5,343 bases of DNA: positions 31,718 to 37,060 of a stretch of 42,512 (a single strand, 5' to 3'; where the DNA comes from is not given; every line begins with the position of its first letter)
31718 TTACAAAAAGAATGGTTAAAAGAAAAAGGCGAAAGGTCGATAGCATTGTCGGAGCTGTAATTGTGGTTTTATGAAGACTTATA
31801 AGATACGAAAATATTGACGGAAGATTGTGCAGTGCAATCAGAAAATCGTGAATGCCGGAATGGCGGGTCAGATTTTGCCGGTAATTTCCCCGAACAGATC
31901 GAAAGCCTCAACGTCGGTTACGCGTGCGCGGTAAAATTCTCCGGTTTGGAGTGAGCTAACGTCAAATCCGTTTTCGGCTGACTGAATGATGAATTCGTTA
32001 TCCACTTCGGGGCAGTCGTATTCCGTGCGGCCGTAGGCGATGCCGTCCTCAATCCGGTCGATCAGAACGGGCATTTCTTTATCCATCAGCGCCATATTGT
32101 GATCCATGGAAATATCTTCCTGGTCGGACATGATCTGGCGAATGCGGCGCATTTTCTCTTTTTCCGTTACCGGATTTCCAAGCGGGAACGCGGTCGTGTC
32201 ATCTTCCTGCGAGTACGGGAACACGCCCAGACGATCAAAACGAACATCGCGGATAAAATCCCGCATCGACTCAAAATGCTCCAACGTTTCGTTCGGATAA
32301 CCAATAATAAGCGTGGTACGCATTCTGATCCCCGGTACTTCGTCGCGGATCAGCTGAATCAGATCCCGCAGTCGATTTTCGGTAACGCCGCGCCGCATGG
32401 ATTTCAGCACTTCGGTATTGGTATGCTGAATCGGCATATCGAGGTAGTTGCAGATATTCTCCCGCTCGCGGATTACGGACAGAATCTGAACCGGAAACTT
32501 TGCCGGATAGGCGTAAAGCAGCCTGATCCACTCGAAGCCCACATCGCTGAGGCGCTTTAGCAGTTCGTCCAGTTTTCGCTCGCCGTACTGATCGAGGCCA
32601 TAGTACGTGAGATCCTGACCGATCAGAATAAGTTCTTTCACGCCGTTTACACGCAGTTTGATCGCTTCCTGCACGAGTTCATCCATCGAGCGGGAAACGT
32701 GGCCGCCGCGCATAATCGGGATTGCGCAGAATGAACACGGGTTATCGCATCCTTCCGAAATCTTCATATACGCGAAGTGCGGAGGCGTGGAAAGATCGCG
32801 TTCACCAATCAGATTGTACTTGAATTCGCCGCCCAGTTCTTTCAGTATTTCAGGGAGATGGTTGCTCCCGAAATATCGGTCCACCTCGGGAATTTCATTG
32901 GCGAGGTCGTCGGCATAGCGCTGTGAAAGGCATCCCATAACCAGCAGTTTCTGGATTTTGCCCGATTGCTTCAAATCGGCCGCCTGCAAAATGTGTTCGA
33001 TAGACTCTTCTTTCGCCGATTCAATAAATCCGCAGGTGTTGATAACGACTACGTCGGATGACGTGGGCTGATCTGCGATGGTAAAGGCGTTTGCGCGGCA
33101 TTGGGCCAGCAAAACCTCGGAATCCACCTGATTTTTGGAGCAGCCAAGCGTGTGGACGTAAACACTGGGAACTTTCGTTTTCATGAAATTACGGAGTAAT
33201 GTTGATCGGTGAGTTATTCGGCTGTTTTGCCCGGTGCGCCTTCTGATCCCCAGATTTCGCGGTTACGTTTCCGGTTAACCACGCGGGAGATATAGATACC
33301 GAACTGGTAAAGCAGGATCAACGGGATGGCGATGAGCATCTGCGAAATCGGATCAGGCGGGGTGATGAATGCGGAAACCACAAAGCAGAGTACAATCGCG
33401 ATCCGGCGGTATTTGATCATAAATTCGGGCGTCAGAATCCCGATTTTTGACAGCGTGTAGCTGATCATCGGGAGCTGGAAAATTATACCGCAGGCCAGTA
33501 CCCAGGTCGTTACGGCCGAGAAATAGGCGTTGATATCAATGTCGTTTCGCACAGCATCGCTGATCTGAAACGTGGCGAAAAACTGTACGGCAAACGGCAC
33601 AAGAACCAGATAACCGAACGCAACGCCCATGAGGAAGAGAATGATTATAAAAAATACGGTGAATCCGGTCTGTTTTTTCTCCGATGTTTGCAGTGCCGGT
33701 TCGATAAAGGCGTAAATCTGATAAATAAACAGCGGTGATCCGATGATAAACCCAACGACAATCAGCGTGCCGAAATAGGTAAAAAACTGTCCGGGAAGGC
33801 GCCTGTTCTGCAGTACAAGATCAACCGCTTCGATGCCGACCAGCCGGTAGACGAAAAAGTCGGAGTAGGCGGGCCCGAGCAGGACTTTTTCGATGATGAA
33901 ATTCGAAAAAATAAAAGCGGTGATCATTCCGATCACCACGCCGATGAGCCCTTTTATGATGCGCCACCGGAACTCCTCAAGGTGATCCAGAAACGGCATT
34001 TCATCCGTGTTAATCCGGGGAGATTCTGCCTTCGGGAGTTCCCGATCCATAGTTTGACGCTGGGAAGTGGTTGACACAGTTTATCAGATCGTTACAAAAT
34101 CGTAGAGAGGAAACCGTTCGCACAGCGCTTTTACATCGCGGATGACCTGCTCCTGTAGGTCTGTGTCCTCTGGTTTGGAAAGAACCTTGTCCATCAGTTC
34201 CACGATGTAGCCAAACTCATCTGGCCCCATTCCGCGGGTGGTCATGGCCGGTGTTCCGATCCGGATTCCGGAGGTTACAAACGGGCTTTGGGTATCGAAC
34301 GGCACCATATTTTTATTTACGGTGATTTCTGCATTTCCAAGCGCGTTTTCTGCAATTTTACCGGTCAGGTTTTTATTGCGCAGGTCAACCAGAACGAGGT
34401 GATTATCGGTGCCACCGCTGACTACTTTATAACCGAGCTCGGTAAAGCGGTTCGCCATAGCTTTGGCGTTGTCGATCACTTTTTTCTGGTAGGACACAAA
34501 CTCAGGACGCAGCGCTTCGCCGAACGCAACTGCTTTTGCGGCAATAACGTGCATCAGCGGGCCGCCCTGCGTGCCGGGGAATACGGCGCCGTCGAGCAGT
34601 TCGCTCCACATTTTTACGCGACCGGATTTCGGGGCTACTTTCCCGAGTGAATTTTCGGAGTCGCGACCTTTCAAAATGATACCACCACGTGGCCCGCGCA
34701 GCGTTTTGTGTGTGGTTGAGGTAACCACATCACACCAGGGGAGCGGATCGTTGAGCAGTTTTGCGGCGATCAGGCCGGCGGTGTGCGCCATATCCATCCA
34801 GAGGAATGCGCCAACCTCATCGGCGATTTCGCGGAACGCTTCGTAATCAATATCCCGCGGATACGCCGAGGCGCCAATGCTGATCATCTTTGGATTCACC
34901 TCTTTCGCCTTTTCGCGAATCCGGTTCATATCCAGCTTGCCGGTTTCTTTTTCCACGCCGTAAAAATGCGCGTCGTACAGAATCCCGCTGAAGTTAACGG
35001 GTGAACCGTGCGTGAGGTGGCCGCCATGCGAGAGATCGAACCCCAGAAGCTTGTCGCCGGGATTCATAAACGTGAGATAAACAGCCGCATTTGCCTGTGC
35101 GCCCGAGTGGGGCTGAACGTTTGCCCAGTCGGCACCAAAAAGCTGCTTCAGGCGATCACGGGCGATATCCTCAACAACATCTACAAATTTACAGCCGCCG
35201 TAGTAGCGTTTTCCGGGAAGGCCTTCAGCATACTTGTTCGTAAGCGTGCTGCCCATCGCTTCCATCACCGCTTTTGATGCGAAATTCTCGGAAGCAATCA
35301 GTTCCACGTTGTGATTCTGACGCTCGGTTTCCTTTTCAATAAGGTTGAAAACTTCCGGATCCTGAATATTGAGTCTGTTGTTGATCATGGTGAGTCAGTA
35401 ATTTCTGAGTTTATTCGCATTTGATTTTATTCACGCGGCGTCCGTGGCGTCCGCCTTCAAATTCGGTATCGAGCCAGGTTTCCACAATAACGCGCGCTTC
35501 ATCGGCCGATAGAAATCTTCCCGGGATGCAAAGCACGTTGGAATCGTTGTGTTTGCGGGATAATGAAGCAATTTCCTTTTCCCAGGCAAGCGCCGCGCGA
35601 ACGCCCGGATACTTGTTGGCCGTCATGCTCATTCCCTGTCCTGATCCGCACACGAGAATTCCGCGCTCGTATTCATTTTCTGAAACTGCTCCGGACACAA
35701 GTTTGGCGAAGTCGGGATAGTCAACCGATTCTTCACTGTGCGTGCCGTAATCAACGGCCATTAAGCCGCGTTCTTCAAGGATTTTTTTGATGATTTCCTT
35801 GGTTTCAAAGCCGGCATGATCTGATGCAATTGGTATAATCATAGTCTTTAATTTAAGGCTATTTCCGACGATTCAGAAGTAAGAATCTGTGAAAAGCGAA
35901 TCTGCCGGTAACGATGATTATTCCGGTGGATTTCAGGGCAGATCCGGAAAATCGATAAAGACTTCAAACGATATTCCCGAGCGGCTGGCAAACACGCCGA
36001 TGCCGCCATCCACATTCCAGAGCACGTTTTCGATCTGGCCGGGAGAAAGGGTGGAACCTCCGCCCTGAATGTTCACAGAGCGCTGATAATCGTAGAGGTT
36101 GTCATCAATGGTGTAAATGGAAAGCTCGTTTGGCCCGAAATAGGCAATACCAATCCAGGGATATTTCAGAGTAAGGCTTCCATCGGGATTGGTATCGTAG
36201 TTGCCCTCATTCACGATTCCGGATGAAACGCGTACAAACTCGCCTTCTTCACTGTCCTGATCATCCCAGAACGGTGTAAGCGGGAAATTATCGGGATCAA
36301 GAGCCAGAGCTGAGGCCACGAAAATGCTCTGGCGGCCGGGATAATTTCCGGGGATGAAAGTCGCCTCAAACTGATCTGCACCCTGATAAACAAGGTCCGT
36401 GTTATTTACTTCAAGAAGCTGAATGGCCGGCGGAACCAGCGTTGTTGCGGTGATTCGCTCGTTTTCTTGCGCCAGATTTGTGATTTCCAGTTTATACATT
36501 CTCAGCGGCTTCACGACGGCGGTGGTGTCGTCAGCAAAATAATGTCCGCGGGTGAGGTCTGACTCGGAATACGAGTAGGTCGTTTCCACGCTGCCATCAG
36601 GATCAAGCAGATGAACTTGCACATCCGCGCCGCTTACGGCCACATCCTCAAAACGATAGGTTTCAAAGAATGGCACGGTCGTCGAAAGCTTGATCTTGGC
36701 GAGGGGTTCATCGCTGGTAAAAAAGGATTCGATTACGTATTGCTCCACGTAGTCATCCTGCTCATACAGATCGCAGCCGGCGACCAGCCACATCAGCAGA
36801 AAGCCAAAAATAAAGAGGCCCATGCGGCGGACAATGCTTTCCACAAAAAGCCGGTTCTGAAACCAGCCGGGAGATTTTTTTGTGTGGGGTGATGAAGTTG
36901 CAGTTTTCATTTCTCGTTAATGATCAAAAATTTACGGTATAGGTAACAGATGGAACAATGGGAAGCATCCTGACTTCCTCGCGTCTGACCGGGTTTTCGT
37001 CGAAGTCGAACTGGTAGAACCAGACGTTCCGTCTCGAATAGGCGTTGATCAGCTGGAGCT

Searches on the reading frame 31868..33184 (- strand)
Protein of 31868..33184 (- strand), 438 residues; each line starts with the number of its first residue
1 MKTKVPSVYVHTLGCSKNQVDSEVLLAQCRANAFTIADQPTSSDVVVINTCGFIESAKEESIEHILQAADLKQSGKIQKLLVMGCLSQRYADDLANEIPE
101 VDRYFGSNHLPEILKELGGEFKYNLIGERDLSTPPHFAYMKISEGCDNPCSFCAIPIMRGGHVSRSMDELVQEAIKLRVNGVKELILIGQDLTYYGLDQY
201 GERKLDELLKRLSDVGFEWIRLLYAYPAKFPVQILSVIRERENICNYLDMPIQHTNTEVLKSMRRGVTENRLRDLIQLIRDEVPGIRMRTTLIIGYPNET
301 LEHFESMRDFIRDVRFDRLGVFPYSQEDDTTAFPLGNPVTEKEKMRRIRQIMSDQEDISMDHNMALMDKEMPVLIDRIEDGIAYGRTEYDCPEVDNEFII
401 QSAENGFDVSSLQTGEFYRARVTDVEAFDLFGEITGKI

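Call 49: search_protein_families(library=pfam, proteins=[window:31868-33184:-], max_evalue=0.00001)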
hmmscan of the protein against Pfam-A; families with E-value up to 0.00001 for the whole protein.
window:31868-33184:- (438 aa): 3 families
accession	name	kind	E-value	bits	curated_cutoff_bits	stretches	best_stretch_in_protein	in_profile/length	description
PF00919.26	UPF0004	-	1e-25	90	27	1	8-106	2-98/98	Uncharacterized protein family UPF0004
PF04055.27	Radical_SAM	-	1.8e-20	74.2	29.5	1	141-311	2-166/166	Radical SAM superfamily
PF18693.7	TRAM_2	-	1.7e-15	57.4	27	1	369-434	3-62/63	TRAM domain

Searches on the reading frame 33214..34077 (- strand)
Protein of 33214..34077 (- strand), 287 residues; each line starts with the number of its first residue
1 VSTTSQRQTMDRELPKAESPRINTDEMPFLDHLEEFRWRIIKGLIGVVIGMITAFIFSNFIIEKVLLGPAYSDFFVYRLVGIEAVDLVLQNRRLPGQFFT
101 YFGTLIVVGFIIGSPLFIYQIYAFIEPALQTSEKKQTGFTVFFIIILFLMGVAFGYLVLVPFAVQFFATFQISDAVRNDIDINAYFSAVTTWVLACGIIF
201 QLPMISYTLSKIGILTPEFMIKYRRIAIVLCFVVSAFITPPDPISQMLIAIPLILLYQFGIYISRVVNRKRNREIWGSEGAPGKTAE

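Call 86: search_protein_families(library=pfam, proteins=[window:33214-34077:-], max_evalue=0.00001)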
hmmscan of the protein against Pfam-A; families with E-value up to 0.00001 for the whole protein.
window:33214-34077:- (287 aa): 1 family
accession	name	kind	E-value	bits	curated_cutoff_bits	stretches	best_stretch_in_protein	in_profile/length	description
PF00902.23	TatC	-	8e-61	205.9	25.1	1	31-252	1-208/208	Sec-independent protein translocase protein (TatC)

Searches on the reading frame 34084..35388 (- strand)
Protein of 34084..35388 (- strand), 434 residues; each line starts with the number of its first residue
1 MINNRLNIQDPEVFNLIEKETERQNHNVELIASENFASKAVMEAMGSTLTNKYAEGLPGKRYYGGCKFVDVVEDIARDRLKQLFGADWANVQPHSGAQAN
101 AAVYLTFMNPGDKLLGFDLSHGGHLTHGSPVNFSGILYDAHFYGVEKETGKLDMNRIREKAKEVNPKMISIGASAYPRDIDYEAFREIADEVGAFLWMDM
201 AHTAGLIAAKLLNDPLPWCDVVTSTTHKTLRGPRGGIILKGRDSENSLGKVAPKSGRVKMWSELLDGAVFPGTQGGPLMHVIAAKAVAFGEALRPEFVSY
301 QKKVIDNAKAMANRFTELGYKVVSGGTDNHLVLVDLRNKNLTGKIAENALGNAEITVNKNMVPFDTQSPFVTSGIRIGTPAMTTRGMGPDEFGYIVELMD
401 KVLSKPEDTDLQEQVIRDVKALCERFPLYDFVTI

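Call 49: search_protein_families(library=pfam, proteins=[window:34084-35388:-], max_evalue=0.00001)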
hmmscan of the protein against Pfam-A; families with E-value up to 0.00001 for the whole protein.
window:34084-35388:- (434 aa): 1 family
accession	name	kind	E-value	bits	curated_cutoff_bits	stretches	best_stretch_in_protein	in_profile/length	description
PF00464.25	SHMT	-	2.9e-167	556.8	27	1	7-398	2-398/399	Serine hydroxymethyltransferase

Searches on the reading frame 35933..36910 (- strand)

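Call 86: search_protein_families(library=pfam, proteins=[window:35933-36910:-], max_evalue=0.00001)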
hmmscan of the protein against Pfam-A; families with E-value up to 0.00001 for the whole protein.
window:35933-36910:- (325 aa): 1 family
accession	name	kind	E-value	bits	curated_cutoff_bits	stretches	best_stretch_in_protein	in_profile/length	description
PF14054.11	DUF4249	-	4e-15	56.5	28.5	1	50-309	7-262/269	Domain of unknown function (DUF4249)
